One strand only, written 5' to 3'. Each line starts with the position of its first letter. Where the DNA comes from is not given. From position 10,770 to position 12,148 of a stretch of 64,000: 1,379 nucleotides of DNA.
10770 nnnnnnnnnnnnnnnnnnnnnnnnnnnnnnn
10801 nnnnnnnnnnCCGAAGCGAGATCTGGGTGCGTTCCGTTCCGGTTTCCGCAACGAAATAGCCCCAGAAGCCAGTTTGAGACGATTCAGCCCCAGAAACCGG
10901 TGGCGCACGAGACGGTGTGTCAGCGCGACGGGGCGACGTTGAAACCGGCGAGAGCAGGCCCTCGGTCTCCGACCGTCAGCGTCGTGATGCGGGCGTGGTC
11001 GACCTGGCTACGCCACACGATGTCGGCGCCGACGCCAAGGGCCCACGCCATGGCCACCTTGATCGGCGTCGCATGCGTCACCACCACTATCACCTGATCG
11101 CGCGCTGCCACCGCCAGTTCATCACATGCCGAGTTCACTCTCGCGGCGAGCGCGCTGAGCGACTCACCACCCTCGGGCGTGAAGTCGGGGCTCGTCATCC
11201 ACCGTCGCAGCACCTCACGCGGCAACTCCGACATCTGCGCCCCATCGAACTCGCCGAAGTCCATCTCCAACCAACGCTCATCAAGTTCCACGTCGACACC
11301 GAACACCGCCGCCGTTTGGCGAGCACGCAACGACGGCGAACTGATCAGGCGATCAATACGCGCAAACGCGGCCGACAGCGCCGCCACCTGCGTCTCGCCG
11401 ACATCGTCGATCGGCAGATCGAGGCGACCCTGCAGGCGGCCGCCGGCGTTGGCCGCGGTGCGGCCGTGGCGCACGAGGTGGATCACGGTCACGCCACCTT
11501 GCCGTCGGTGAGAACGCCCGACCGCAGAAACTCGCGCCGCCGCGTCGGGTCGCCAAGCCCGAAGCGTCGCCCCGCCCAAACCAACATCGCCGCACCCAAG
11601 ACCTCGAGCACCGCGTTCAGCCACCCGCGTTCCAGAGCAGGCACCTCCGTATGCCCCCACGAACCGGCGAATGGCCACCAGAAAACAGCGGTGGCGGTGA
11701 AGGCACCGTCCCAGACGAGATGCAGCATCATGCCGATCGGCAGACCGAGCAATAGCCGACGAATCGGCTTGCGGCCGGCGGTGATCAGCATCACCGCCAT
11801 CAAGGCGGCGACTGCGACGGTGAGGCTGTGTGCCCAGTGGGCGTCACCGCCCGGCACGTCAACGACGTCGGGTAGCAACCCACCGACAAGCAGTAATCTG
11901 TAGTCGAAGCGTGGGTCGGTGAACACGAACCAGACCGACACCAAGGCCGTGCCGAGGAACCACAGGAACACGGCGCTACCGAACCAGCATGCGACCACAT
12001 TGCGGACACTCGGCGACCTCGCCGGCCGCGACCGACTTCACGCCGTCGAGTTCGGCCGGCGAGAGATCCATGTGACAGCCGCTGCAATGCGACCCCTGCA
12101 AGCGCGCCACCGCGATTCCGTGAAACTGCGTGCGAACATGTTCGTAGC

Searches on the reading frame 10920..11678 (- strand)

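Call 35: search_protein_families(library=pfam, proteins=[window:10920-11678:-], max_evalue=0.01)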
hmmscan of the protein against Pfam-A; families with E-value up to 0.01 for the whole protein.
window:10920-11678:- (252 aa): 1 family
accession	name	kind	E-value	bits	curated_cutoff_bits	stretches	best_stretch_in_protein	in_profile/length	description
PF00300.27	His_Phos_1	-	5.6e-45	153.8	21.7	1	66-247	1-192/194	Histidine phosphatase superfamily (branch 1)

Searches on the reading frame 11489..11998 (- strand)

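Call 35: search_protein_families(library=pfam, proteins=[window:11489-11998:-], max_evalue=0.01)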
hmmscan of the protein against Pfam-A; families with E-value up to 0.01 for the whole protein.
window:11489-11998:- (169 aa): 1 family
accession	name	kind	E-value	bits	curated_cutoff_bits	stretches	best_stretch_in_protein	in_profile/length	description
PF04307.19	YdjM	-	5.3e-05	23.2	29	1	25-129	26-139/176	YdjM inner membrane protein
